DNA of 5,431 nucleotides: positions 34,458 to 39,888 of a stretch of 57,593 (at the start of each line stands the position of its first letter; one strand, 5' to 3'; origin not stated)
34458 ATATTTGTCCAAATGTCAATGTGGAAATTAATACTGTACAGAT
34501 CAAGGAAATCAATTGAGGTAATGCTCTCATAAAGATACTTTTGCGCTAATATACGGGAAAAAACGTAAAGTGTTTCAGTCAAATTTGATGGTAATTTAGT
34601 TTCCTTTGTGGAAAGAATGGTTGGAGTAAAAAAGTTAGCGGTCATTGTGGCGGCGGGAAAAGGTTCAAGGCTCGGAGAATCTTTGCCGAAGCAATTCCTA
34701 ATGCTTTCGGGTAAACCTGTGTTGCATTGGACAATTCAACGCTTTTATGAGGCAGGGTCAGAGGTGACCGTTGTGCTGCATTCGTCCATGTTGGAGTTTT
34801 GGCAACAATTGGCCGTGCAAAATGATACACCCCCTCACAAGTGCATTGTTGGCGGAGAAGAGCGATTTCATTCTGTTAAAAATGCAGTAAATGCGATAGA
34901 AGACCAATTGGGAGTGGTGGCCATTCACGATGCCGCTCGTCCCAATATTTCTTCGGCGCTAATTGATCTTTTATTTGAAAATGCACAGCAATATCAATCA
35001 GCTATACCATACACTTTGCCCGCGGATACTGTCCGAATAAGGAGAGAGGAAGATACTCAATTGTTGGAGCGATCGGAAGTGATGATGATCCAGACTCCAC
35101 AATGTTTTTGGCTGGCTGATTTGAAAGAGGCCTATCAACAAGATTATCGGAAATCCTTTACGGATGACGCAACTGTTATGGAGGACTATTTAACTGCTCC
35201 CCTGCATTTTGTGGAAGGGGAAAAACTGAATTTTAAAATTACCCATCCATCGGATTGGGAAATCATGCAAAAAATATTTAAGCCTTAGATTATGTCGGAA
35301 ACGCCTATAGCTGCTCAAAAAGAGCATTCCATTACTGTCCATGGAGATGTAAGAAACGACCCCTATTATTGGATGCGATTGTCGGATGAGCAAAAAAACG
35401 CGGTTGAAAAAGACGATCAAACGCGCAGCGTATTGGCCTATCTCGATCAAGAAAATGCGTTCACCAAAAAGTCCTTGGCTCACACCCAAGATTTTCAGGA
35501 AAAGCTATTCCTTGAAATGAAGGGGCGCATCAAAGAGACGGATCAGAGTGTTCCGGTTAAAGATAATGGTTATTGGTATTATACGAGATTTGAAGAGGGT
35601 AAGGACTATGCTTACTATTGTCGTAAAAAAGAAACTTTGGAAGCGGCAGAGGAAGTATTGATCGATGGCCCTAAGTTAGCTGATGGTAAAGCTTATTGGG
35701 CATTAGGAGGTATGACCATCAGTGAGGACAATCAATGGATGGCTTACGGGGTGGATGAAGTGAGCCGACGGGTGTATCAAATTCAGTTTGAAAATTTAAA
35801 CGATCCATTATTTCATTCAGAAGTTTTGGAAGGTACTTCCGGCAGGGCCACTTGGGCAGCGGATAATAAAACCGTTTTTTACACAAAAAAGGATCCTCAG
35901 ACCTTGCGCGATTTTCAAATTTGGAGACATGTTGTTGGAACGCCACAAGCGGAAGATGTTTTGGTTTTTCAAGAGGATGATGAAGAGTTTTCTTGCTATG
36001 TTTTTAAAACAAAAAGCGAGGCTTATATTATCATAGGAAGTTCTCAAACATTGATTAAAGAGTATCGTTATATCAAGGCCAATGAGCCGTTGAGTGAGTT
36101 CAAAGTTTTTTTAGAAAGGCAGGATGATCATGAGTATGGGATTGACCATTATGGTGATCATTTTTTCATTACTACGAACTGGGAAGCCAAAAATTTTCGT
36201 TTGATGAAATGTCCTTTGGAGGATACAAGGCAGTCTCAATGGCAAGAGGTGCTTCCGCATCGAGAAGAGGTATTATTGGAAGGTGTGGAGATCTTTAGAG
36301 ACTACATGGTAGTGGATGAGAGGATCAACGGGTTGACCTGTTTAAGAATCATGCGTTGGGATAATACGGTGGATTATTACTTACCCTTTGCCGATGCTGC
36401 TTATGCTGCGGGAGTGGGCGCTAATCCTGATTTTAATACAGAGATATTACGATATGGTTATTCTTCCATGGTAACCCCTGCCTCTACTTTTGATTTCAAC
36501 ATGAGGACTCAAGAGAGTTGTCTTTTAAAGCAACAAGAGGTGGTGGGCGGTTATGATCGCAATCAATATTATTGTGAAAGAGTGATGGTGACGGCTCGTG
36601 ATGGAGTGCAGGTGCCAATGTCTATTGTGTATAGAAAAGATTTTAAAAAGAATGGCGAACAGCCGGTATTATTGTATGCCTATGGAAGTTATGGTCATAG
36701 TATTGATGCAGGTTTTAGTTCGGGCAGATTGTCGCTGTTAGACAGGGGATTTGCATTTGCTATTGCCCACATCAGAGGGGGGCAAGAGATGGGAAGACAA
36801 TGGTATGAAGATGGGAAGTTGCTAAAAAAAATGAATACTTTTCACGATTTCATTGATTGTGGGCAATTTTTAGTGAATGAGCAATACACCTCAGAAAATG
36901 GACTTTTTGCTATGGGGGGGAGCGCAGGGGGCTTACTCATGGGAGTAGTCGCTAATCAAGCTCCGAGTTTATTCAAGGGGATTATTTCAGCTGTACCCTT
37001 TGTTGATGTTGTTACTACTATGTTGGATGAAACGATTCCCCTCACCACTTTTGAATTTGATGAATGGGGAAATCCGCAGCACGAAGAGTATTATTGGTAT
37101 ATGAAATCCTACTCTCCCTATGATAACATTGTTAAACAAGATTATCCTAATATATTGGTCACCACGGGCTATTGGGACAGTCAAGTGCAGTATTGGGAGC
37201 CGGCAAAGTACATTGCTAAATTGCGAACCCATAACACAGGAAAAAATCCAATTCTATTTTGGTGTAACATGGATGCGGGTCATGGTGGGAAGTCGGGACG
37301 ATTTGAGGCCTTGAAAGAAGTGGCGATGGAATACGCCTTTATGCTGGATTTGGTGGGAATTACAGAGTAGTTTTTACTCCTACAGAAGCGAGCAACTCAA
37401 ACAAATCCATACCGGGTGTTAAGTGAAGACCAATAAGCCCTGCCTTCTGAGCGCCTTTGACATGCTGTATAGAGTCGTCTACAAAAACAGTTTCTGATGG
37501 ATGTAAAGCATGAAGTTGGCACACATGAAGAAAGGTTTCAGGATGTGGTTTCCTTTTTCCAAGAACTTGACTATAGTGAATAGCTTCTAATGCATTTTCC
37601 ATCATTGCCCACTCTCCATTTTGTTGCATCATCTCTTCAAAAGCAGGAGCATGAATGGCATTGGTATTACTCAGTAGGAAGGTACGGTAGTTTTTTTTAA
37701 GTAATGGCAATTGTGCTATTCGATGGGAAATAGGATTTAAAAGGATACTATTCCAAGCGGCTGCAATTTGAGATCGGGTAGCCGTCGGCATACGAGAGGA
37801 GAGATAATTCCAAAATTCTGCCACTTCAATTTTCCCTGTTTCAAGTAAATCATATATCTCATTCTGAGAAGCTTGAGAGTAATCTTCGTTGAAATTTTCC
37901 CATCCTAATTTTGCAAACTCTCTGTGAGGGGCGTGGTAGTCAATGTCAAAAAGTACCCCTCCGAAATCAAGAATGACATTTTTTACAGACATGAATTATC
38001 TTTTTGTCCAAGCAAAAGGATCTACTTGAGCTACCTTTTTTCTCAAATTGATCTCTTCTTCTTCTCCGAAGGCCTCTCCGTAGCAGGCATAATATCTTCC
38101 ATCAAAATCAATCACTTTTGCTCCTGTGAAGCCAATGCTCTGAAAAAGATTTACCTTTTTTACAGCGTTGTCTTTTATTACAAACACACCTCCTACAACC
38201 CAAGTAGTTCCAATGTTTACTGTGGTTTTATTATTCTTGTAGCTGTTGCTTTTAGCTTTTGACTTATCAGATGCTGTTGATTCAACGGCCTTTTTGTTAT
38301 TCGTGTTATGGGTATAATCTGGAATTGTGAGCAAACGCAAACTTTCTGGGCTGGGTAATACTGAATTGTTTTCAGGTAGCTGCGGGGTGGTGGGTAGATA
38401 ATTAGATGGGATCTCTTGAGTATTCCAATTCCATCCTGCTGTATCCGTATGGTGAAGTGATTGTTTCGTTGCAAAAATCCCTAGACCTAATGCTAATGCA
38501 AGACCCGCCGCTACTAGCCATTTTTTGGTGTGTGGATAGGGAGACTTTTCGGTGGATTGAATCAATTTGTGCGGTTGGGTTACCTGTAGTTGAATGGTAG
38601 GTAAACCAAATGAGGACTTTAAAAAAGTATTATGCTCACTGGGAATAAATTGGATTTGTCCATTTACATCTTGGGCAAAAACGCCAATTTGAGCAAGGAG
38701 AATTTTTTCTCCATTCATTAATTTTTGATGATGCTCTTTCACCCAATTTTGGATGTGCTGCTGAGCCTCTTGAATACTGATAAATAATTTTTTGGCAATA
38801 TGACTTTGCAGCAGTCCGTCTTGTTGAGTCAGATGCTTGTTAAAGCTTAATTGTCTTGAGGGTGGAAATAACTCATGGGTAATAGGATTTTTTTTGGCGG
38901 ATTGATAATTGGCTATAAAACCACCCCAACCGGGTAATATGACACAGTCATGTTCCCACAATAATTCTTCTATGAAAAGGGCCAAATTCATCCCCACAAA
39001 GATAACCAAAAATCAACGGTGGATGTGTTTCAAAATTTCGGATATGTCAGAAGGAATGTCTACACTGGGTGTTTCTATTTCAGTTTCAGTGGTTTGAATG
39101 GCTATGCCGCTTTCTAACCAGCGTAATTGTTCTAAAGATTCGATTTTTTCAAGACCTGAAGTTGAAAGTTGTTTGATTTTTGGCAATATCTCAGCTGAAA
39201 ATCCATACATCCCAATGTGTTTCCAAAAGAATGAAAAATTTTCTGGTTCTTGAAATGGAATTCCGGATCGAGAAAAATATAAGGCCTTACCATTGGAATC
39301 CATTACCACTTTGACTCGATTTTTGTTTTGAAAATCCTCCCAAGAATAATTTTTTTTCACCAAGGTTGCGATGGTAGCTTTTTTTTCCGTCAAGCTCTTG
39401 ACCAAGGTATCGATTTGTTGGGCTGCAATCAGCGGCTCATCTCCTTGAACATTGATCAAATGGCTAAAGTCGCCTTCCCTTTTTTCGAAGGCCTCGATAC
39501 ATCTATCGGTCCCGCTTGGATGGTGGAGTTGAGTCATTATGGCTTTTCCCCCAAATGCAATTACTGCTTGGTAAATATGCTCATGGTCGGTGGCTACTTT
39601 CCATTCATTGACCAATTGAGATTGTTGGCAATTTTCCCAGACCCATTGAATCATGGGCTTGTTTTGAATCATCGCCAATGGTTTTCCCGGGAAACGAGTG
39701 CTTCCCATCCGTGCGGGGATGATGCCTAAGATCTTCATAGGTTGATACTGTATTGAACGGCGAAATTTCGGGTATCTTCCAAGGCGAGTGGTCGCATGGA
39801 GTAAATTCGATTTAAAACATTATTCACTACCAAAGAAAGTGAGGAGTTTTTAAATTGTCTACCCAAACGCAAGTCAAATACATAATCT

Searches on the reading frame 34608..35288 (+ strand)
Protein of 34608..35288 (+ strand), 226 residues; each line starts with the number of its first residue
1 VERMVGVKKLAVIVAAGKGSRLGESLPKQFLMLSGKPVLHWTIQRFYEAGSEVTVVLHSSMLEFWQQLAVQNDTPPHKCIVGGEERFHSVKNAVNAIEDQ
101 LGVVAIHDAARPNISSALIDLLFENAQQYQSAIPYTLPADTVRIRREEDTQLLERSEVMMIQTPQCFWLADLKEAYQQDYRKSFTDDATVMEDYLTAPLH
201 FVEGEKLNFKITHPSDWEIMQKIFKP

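Call 62: search_protein_families(library=pfam, proteins=[window:34608-35288:+], max_evalue=0.00001)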
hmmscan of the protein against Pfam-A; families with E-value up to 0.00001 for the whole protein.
window:34608-35288:+ (226 aa): 2 families
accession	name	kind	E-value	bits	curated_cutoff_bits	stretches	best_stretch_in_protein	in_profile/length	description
PF01128.25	IspD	-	7.5e-44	150.6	27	1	11-223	3-218/221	2-C-methyl-D-erythritol 4-phosphate cytidylyltransferase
PF12804.13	NTP_transf_3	-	1.6e-12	48.3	27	1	11-133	1-118/160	MobA-like NTP transferase domain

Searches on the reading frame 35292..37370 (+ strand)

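Call 62: search_protein_families(library=pfam, proteins=[window:35292-37370:+], max_evalue=0.00001)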
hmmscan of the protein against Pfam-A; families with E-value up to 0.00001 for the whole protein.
window:35292-37370:+ (692 aa): 2 families
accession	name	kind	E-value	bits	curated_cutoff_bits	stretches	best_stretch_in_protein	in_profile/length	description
PF02897.21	Peptidase_S9_N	-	1.8e-99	333.7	24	1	5-415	1-414/414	Prolyl oligopeptidase, N-terminal beta-propeller domain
PF00326.27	Peptidase_S9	-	6.7e-65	219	22.6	1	475-689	3-211/213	Prolyl oligopeptidase family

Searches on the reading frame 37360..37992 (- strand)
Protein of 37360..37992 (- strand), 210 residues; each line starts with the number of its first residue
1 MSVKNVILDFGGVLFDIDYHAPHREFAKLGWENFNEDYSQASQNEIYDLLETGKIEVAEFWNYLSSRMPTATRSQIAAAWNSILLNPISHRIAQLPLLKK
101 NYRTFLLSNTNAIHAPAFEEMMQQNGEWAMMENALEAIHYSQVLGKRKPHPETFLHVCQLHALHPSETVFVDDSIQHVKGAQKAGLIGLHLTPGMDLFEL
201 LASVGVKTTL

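Call 62: search_protein_families(library=pfam, proteins=[window:37360-37992:-], max_evalue=0.00001)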
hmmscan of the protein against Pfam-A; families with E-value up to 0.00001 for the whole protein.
window:37360-37992:- (210 aa): 2 families
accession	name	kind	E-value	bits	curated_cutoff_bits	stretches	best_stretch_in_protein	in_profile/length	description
PF00702.32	Hydrolase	-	4.8e-11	43.8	26.4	1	4-185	2-191/191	haloacid dehalogenase-like hydrolase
PF13419.12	HAD_2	-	1.9e-09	38.3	23.8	1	36-186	27-173/178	Haloacid dehalogenase-like hydrolase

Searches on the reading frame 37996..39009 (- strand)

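Call 62: search_protein_families(library=pfam, proteins=[window:37996-39009:-], max_evalue=0.00001)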
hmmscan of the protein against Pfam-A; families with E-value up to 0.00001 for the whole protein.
window:37996-39009:- (337 aa): 2 families
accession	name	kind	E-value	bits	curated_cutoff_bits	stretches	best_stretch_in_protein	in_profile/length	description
PF18174.6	HU-CCDC81_bac_1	-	3.2e-20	72.2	26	1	8-64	3-59/59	CCDC81-like prokaryotic HU domain 1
PF18175.6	HU-CCDC81_bac_2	-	9.8e-16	57.9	35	1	65-134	1-70/70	CCDC81-like prokaryotic HU domain 2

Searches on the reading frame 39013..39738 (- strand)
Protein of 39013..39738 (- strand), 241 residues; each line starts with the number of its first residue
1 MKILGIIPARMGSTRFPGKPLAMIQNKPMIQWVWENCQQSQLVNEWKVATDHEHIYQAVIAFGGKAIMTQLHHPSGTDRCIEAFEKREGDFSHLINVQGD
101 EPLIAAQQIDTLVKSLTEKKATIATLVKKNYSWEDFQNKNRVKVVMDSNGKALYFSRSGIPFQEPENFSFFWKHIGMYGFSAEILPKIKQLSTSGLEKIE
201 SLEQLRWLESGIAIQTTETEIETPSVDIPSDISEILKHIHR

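Call 62: search_protein_families(library=pfam, proteins=[window:39013-39738:-], max_evalue=0.00001)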
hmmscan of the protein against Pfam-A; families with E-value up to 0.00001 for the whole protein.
window:39013-39738:- (241 aa): 2 families
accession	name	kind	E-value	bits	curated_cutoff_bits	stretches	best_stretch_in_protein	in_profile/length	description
PF02348.25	CTP_transf_3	-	1.1e-51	176.1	22.6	1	5-213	2-216/217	Cytidylyltransferase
PF12804.13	NTP_transf_3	-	4.7e-08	33.8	27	1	10-173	11-128/160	MobA-like NTP transferase domain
